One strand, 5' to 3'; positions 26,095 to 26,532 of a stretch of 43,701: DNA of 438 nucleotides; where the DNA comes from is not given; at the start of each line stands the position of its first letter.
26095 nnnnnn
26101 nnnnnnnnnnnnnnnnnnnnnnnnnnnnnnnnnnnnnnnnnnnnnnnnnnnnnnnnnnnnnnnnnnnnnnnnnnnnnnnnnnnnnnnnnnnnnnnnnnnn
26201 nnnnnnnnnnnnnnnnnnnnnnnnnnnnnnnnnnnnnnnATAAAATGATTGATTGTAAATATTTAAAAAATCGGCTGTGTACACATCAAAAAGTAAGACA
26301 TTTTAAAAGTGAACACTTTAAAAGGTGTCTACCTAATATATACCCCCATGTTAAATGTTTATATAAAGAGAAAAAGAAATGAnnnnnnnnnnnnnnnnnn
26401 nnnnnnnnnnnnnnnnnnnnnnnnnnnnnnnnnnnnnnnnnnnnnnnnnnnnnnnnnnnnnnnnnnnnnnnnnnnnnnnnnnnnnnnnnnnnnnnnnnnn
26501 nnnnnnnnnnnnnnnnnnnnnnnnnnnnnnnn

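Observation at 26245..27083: Zinc-finger-like mini-ORF translationally coupled to an HsdM-like protein that has lost its catalytic motif: candidate anti-restriction decoy or SAM binder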

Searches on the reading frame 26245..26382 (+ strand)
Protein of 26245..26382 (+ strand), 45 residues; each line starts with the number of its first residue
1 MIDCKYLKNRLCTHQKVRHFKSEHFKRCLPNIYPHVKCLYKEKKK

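Call 3: search_protein_families(library=pfam, proteins=[window:26245-26382:+], max_evalue=0.1)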
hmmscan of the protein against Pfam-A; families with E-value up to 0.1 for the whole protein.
window:26245-26382:+ (45 aa): 0 families

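Call 4: search_protein_families(library=phrogs, proteins=[window:26245-26382:+], max_evalue=0.01)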
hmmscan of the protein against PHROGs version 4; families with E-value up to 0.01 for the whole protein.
window:26245-26382:+ (45 aa): 0 families

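Call 76: find_homologous_proteins(query=window:26245-26379:+, max_evalue=0.001)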
Query window:26245-26379:+: no candidate shares three 5-residue words with the query. No homologue found.

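Call 88: predict_structure(protein=window:26245-26379:+)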
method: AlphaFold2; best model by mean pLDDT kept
length: 45 residues; sequences in the alignment: 1
mean_pLDDT: 61.0   pTM: 0.29
mean pLDDT of the five models: 61.0, 57.0, 56.4, 53.0, 48.8
residues with pLDDT >= 90: 0; 70-90: 5; 50-70: 36; < 50: 4
segments of 3 or more residues with pLDDT < 50: 43-45
pLDDT, mean of each block of 10 residues (from residue 1): 66 60 68 57 46
secondary structure, 60 per line:
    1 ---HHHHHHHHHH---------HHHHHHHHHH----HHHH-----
elements in order: H4-13 H23-32 H37-40
